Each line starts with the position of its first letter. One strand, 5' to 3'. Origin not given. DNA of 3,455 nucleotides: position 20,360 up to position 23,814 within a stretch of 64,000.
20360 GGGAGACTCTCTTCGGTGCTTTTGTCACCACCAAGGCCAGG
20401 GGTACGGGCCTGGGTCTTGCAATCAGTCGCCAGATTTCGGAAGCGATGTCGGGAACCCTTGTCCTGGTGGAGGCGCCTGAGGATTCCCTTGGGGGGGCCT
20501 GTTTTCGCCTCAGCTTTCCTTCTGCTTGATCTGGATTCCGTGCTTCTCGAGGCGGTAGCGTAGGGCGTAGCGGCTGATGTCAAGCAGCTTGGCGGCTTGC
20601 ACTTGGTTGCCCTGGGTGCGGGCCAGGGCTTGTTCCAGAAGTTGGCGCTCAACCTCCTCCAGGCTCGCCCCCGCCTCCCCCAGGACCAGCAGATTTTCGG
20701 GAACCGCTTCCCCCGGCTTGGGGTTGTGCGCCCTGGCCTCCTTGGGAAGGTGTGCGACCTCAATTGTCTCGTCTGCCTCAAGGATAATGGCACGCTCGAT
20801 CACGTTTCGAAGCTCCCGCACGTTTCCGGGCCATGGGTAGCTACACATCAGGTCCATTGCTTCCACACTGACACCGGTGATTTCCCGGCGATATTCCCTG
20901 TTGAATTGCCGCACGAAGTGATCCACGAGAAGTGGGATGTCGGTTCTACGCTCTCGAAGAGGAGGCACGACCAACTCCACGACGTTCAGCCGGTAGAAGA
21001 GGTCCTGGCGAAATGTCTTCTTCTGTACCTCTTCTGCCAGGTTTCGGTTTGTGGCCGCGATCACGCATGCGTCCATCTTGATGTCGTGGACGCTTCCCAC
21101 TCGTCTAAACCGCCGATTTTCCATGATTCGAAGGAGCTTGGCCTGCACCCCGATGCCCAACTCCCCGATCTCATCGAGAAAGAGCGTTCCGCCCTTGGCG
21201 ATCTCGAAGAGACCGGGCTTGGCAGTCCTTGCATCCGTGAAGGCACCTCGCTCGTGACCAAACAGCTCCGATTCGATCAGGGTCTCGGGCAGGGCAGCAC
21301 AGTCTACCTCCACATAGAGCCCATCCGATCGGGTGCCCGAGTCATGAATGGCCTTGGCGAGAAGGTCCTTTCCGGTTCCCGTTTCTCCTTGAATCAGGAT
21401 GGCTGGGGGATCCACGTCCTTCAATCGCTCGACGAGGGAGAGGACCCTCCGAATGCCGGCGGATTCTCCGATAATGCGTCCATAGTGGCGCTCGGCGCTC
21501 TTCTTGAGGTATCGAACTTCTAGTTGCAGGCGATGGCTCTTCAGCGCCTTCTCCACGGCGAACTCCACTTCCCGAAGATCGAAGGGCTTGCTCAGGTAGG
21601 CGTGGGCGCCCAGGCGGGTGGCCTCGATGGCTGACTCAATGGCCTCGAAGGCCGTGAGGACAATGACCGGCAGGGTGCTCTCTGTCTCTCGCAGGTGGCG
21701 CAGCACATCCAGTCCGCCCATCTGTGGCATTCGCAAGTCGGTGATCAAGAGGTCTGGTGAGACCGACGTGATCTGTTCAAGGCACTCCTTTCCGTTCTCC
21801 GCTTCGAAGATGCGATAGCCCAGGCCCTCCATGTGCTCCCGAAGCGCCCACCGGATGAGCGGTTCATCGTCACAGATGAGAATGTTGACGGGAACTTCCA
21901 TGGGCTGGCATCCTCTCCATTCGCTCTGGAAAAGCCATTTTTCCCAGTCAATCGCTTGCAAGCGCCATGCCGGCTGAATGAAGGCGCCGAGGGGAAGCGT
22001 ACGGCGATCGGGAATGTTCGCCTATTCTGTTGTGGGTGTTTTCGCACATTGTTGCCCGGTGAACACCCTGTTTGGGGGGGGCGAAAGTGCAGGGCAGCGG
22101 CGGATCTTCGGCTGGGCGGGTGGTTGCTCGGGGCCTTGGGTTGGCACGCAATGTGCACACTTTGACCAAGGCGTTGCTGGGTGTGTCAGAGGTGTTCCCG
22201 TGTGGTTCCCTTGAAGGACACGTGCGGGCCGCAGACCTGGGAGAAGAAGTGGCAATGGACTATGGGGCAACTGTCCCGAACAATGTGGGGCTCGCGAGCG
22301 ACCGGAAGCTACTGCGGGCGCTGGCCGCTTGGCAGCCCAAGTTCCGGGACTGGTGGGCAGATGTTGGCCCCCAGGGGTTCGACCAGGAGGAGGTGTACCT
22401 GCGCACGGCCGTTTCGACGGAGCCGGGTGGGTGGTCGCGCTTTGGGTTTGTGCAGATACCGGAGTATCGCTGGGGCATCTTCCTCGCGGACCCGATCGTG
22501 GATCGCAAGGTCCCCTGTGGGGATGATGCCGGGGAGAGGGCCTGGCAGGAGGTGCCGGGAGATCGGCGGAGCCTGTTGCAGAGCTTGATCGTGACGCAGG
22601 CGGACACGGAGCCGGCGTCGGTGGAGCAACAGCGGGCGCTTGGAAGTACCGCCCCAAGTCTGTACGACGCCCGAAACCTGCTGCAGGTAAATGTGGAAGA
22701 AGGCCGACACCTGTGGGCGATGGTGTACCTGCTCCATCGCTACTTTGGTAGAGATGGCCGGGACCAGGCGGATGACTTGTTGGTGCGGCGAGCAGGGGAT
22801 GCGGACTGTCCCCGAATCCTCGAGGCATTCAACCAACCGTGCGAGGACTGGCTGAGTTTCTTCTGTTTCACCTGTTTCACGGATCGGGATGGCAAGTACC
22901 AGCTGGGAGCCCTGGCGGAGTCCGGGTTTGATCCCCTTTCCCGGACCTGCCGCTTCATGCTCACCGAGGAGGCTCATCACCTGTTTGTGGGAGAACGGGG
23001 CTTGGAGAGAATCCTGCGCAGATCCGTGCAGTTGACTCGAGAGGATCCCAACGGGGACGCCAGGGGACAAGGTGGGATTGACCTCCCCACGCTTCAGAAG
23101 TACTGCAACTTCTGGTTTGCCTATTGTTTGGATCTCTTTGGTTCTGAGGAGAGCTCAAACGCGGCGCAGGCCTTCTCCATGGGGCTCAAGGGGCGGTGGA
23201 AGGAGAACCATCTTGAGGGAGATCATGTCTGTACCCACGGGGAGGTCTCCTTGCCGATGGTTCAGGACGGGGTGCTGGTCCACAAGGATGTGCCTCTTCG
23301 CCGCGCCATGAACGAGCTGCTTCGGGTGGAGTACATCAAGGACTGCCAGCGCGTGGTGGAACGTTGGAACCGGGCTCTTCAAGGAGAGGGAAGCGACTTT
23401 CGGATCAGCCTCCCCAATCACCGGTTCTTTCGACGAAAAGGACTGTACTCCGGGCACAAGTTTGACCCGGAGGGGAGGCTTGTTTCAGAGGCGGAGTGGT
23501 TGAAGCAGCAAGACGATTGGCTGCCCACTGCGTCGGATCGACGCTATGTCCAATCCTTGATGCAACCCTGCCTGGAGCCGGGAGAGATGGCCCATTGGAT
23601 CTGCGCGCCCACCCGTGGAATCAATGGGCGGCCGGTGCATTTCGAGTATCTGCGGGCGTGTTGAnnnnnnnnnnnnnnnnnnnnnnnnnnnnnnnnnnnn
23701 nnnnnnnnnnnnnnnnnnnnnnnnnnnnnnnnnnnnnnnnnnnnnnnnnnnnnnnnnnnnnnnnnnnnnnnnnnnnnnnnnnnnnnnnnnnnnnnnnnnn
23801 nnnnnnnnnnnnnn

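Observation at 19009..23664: Candidate gas-sensing circuit: globin-coupled histidine kinase, sigma-54 activator, -24/-12 promoter and boxB-like di-iron oxygenase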

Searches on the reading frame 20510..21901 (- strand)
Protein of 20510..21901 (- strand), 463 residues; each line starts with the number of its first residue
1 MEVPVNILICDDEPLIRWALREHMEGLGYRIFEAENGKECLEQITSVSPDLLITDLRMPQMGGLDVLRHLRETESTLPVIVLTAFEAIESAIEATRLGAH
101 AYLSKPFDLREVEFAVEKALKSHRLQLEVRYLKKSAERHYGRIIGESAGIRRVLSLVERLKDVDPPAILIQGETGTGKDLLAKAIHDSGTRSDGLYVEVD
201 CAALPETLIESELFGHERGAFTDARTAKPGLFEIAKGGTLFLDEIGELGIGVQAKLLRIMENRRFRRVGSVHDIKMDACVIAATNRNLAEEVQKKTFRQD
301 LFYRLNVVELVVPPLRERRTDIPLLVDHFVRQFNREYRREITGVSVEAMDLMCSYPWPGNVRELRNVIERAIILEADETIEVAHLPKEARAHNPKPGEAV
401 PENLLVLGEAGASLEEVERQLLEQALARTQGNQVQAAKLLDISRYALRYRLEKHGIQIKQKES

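Call 9: search_protein_families(library=pfam, proteins=[window:20510-21901:-], max_evalue=0.01)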
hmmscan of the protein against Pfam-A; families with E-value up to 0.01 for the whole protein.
window:20510-21901:- (463 aa): 11 families
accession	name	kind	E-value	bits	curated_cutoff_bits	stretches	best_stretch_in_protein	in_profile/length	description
PF00158.32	Sigma54_activat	-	1.3e-63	214.1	20.2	1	143-310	1-167/168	Sigma-54 interaction domain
PF25601.1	AAA_lid_14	-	7.7e-32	109.4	27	1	316-396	1-81/87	AAA+ ATPase lid domain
PF00072.30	Response_reg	-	5.6e-30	104.2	30.2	1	7-113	1-107/111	Response regulator receiver domain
PF02954.25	HTH_8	-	6.5e-15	55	22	1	413-453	1-41/42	Bacterial regulatory protein, Fis family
PF14532.12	Sigma54_activ_2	-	9.6e-15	55.5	25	1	144-315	1-138/138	Sigma-54 interaction domain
PF07728.20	AAA_5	-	2.4e-07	31.3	22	1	168-288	2-125/139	AAA domain (dynein-related subfamily)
PF00004.35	AAA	-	8.3e-06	26.7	21.2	1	168-303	1-124/131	ATPase family associated with various cellular activities (AAA)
PF07724.20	AAA_2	-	1.2e-05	25.8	27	1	168-295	6-134/166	AAA domain (Cdc48 subfamily)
PF13191.12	AAA_16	-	1.6e-05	25.9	32.6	1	148-204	7-63/167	AAA ATPase domain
PF01078.27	Mg_chelatase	-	0.00034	20.5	20.3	0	225-292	95-164/207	Magnesium chelatase, subunit ChlI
PF13556.12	HTH_30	-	0.0027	17.9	27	1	425-453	7-35/59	PucR C-terminal helix-turn-helix domain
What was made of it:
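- On Bacterial enhancer-binding protein, response-regulator class (NtrC-like): PF00072, PF00158 (E=1.3e-63) and PF02954 (call 9).
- Checked: Response_reg + Sigma54_activat + AAA_lid_14 + HTH_8 (call 9), with a GAFTDA loop.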

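Call 10: search_protein_families(library=ncbifam, proteins=[window:20510-21901:-], max_evalue=0.01)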
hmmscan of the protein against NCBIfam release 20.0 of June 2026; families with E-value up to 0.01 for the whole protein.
window:20510-21901:- (463 aa): 125 families (the best 25 are shown)
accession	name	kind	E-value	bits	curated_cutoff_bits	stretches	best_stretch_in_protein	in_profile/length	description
NF008469.0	PRK11361.1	equivalog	1.2e-134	449.5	714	1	5-457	5-457/461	acetoacetate metabolism transcriptional regulator AtoC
TIGR01818.1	ntrC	equivalog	6.9e-124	414.1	558.6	1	7-452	1-461/463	nitrogen regulation protein NR(I)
NF007689.0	PRK10365.1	equivalog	2.3e-109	366.1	760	1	5-451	6-439/441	sigma-54-dependent response regulator transcription factor ZraR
TIGR02915.1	PEP_resp_reg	equivalog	6.8e-109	364.7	502.6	1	7-456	1-444/445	PEP-CTERM-box response regulator transcription factor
NF051870.1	NAssimRespRegNtrX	equivalog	2.3e-105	353.1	600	1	6-456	3-452/452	nitrogen assimilation response regulator NtrX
NF008176.1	PRK10923.1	equivalog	2.2e-104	349.7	620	1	7-456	6-468/469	nitrogen regulation protein NR(I)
NF041552.1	TF_PrdR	equivalog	1.2e-102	344.1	795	1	119-454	245-576/577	sigma-54 dependent transcriptional regulator PrdR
TIGR01817.1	nifA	equivalog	1.4e-100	337.6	528.85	1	112-386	167-439/534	nif-specific transcriptional activator NifA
NF011695.0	PRK15115.1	equivalog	1.1e-99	334.2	763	1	4-456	6-438/445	two-component system response regulator GlrR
NF041946.1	LuxO_transreg_Vib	equivalog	9.2e-99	331.3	800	1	23-452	15-458/463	quorum-sensing sigma-54 dependent transcriptional regulator LuxO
NF038308.1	RNA_repair_RtcR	equivalog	3.1e-96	323.3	650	1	88-457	123-519/530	RNA repair transcriptional activator RtcR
NF003451.0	PRK05022.1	equivalog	3.3e-91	306.6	476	1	121-448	170-502/512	nitric oxide reductase transcriptional regulator NorR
NF049963.1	RespRegFlgRCampy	domain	2.2e-89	300.3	750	1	29-453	26-426/429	fla regulon two-component system response regulator FlgR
NF041906.1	V4R_TF_MobR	exception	1e-87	294.9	999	1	134-453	225-543/544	phenol degradation transcriptional regulator MobR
NF050807.1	TransRegFlbDCaul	equivalog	2.9e-87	293.4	750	1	28-454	24-438/454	sigma-54-dependent transcriptional regulator FlbD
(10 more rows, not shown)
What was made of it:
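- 20510..21901 (-): NtrC-type sigma-54 enhancer-binding response regulator (REC with D55, AAA+ with GAFTDA, HTH_8). Convergent with the kinase, with a 20-nt 3' overlap. Pfam and NCBIfam (calls 9, 10).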

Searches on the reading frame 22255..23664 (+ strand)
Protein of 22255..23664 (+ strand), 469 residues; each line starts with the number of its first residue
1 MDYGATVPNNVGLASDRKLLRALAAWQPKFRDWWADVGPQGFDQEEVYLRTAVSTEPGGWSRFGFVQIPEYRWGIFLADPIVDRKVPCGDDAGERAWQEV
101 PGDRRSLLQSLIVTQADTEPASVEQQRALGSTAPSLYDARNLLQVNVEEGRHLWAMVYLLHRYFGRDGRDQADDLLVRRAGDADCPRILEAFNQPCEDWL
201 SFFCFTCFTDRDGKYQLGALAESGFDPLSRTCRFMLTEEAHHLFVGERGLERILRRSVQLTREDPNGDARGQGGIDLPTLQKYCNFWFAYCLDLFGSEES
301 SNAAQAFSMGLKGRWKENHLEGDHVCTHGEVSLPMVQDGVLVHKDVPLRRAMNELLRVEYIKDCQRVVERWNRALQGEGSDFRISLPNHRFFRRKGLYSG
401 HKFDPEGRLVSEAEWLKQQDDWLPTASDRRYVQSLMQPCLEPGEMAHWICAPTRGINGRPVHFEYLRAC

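Call 9: search_protein_families(library=pfam, proteins=[window:22255-23664:+], max_evalue=0.01)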
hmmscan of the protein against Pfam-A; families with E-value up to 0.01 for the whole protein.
window:22255-23664:+ (469 aa): 1 family
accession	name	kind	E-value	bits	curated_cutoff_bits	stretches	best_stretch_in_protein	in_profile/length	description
PF05138.18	PaaA_PaaC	-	1.8e-05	24.5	28.5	1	103-252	13-158/263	Phenylacetic acid catabolic protein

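Call 10: search_protein_families(library=ncbifam, proteins=[window:22255-23664:+], max_evalue=0.01)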
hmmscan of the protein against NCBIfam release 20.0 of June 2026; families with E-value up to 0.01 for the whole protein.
window:22255-23664:+ (469 aa): 1 family
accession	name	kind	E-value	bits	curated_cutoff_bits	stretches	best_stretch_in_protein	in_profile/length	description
TIGR03225.1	benzo_boxB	equivalog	1.6e-210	699.9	499.1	1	2-467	2-470/471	benzoyl-CoA 2,3-epoxidase subunit BoxB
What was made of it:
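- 22255..23664 (+): BoxB, the di-iron oxygenase component of benzoyl-CoA 2,3-epoxidase. Member of a 'solo' clade with no boxA or boxC nearby. TIGR03225, 699.9 bits against a cut-off of 499.1 (call 10).
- On BoxB (benzoyl-CoA 2,3-epoxidase, oxygenase component): 699.9 bits against 499.1 (call 10).
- Checked: It is a full BoxB: TIGR03225 equivalog, 699.9 bits against a cut-off of 499.1 (call 10).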

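Call 41: find_related_loci(query=window:22255-23664:+, collection=metagenome_contigs, flank=8000)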
Query window:22255-23664:+ (469 aa) in metagenome_contigs; peptide patterns used: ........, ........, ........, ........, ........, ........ (x = any residue, [..] = any of these).
61 stretches matched a pattern; 29 encode a relative of the query (tblastn E <= 1e-3); 29 distinct loci.
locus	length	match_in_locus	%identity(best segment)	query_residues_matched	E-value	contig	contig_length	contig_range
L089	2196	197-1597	76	1-467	0e+0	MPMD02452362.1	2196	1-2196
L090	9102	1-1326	77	26-467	0e+0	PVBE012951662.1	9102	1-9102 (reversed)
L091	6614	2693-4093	66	1-467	0e+0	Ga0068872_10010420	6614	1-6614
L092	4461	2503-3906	65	1-468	0e+0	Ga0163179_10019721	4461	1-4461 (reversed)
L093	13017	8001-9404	65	1-468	0e+0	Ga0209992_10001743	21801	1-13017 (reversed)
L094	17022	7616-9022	64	1-468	0e+0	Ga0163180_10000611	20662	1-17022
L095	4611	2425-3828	64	1-468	0e+0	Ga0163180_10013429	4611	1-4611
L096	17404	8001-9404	65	1-468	0e+0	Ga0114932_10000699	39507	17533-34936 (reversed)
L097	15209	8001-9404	63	1-468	0e+0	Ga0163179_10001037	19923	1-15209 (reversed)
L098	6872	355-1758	64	1-468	0e+0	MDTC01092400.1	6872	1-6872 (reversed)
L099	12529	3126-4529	64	1-468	0e+0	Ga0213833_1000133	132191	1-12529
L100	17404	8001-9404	63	1-468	0e+0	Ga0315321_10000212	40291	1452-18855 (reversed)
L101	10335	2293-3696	63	1-468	0e+0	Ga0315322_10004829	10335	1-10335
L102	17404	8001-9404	64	1-468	0e+0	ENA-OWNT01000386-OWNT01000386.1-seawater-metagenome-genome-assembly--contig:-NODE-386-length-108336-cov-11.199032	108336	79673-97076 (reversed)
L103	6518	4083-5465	61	7-468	0e+0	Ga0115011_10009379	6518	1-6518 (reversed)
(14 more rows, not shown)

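Call 45: search_protein_families(library=ncbifam, proteins=[L093:6242-7978:+, L093:9489-11225:+, L094:9158-11797:+, L094:5946-7607:+, L094:14197-16635:+, L094:12901-14136:+], max_evalue=1e-10)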
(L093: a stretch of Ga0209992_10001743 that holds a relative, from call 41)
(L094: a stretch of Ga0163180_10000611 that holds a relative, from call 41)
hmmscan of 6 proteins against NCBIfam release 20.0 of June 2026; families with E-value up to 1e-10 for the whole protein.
L093:6242-7978:+ (578 aa): 24 families
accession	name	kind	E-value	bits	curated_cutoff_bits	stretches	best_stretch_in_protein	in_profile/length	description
TIGR03222.1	benzo_boxC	equivalog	8.6e-230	764.1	712.3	1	34-578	1-548/548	2,3-epoxybenzoyl-CoA dihydrolase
NF008363.0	PRK11154.1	equivalog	6.3e-25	87.4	869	1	51-246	13-192/708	fatty acid oxidation complex subunit alpha FadJ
TIGR02440.1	FadJ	equivalog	3.3e-21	75.2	968.45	1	74-246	22-187/699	fatty acid oxidation complex subunit alpha FadJ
TIGR02441.1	fa_ox_alpha_mit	equivalog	2.5e-19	68.9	964.65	1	73-241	33-194/737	fatty acid oxidation complex subunit alpha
NF005802.0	PRK07657.1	equivalog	6.4e-19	68.5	363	1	82-249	32-189/260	enoyl-CoA hydratase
NF042430.2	EnCoAhydt_DpgD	equivalog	2.1e-17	63.4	400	1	75-262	18-200/258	enoyl-CoA-hydratase DpgD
NF006566.0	PRK09076.1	subfamily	7.3e-16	58.5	286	1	77-209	27-154/260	enoyl-CoA hydratase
NF004475.0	PRK05809.1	subfamily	1.3e-15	57.6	394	0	85-239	35-179/260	short-chain-enoyl-CoA hydratase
NF008727.0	PRK11730.1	equivalog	6e-15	54.6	870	1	76-259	29-204/717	fatty acid oxidation complex subunit alpha FadB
NF002936.2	PRK03580.1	equivalog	9.2e-14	51.4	500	1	74-244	22-181/261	crotonobetainyl-CoA hydratase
NF051848.1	EnCoAHydtEchA19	equivalog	1.8e-13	50.7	400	1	82-246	28-184/258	enoyl-CoA hydratase EchA19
NF004517.0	PRK05862.1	equivalog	3.1e-13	49.8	396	1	75-241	25-178/257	enoyl-CoA hydratase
NF007239.0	PRK09674.1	equivalog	5.8e-13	48.9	371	1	97-239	46-176/257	2,3-dehydroadipyl-CoA hydratase PaaF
NF005803.0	PRK07658.1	equivalog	7.5e-13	48.5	313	0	96-241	42-178/257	enoyl-CoA hydratase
NF004840.0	PRK06190.1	equivalog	9.6e-13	48.3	253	1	85-243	35-182/260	enoyl-CoA hydratase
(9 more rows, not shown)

L093:9489-11225:+ (578 aa): 0 families

L094:9158-11797:+ (879 aa): 1 family
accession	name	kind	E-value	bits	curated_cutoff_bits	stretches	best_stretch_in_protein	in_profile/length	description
NF038032.1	CehA_McbA_metalo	domain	1.3e-23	83.9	80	1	527-841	3-301/315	CehA/McbA family metallohydrolase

L094:5946-7607:+ (553 aa): 24 families
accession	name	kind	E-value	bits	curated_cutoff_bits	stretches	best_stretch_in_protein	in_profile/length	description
TIGR03222.1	benzo_boxC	equivalog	5.7e-216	718.5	712.3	1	17-552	1-547/548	2,3-epoxybenzoyl-CoA dihydrolase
NF008363.0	PRK11154.1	equivalog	6.4e-22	77.4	869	1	57-242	26-204/708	fatty acid oxidation complex subunit alpha FadJ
NF005802.0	PRK07657.1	equivalog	4.2e-21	75.6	363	1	60-245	26-201/260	enoyl-CoA hydratase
NF042430.2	EnCoAhydt_DpgD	equivalog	1.1e-19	70.9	400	1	59-245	18-199/258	enoyl-CoA-hydratase DpgD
TIGR02440.1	FadJ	equivalog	5.3e-18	64.6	968.45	1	58-243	22-200/699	fatty acid oxidation complex subunit alpha FadJ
TIGR02441.1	fa_ox_alpha_mit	equivalog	1.4e-17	63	964.65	1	57-226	33-195/737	fatty acid oxidation complex subunit alpha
NF006566.0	PRK09076.1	subfamily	3.8e-16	59.5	286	1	59-234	25-190/260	enoyl-CoA hydratase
NF002936.2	PRK03580.1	equivalog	1.6e-15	57.2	500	1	58-245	22-198/261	crotonobetainyl-CoA hydratase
NF004475.0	PRK05809.1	subfamily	5.1e-15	55.7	394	1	59-246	25-202/260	short-chain-enoyl-CoA hydratase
NF008727.0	PRK11730.1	equivalog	5.6e-15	54.7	870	1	59-252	28-213/717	fatty acid oxidation complex subunit alpha FadB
NF051848.1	EnCoAHydtEchA19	equivalog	3.5e-14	53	400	1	61-246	23-200/258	enoyl-CoA hydratase EchA19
NF004517.0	PRK05862.1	equivalog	8.4e-14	51.7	396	1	59-244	25-197/257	enoyl-CoA hydratase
NF006007.0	PRK08138.1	subfamily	1.5e-13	50.8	355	1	60-228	30-185/261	enoyl-CoA hydratase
NF005803.0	PRK07658.1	equivalog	1.7e-13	50.6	313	1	68-246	31-199/257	enoyl-CoA hydratase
NF007239.0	PRK09674.1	equivalog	1.9e-13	50.5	371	1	80-235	45-188/257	2,3-dehydroadipyl-CoA hydratase PaaF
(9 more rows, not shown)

L094:14197-16635:+ (812 aa): 13 families
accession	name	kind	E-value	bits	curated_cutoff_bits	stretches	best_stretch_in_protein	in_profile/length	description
TIGR03194.1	4hydrxCoA_A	equivalog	4.2e-239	795.8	994.55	1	52-790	3-745/746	4-hydroxybenzoyl-CoA reductase subunit alpha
NF043082.1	XdhA_XDHase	equivalog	5.5e-152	507.5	780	1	52-791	7-752/758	xanthine dehydrogenase subunit XdhA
NF007426.0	PRK09970.1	equivalog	3.5e-145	485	916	1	52-791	12-755/761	xanthine dehydrogenase molybdenum-binding subunit XdhA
TIGR03196.1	pucD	equivalog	4.1e-128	428.9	783.65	1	52-787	9-754/763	xanthine dehydrogenase subunit D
NF041018.1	glyceraldDH_alpha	equivalog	5.3e-115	385.5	790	1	57-787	14-740/741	glyceraldehyde dehydrogenase subunit alpha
TIGR03311.1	Se_dep_XDH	equivalog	7.2e-106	355.2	830.45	2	43-580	160-679/848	selenium-dependent xanthine dehydrogenase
TIGR03313.1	Se_sel_red_Mo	hypoth_equivalog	6.6e-98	328.6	1101.9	2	190-791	351-949/951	molybdopterin-dependent oxidoreductase Mo/Fe-S-binding subunit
NF040766.1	CODH_aero_grp5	exception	2.2e-97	327.1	950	2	59-605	18-580/785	aerobic carbon-monoxide dehydrogenase large subunit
TIGR02965.1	xanthine_xdhB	equivalog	9.7e-95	318.3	849.5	1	58-791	13-754/758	xanthine dehydrogenase molybdopterin binding subunit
NF045668.1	pterin_aldehy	equivalog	9.4e-91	305.2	1100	1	55-791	184-904/905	molybdopterin-dependent aldehyde oxidoreductase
NF041671.1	peri_hyde_PaoC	equivalog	2e-89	300.9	1180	1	43-791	16-731/735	aldehyde oxidoreductase molybdenum-binding subunit PaoC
TIGR02416.1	CO_dehy_Mo_lg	equivalog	1.7e-87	294.3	991.15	1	59-774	6-751/770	aerobic carbon-monoxide dehydrogenase large subunit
TIGR02969.1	mam_aldehyde_ox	subfamily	1.1e-49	169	1912.3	1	53-734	583-1239/1330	aldehyde oxidase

L094:12901-14136:+ (411 aa): 0 families

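Call 46: search_solved_structures(query=window:22255-23664:+, show_alignments=1)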
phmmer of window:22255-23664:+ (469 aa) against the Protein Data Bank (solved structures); distinct sequences matched with E-value up to 0.001: 2.
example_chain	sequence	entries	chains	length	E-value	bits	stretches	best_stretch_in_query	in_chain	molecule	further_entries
3per_A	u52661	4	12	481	8.3e-178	595.3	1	2-467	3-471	Benzoyl-CoA oxygenase component B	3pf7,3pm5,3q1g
4mud_A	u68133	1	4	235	2e-12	49.8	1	95-252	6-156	Ring oxydation complex/ phenylacetic acid degradation related protein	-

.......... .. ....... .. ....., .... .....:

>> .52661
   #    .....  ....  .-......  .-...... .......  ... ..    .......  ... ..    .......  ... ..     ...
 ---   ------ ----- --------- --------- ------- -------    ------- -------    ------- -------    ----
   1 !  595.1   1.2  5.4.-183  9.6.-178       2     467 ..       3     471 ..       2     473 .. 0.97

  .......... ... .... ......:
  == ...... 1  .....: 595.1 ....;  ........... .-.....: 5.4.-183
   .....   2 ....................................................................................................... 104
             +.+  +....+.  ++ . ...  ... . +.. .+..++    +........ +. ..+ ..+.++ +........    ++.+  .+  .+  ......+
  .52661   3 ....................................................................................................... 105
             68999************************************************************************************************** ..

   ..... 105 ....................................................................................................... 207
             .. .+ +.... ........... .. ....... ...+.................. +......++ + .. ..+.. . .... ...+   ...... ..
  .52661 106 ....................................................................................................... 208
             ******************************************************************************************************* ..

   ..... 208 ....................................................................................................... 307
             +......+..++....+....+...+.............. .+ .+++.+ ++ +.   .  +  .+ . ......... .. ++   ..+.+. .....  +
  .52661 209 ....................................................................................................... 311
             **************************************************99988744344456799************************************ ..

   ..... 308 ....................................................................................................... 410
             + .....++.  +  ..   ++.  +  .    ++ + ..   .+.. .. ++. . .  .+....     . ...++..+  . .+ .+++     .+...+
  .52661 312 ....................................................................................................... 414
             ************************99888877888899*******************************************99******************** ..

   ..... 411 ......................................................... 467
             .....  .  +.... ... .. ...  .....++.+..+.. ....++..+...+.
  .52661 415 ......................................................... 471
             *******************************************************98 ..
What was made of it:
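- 22255..23664 (+): 595 bits to the A. evansii BoxB structure 3PER (call 46).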
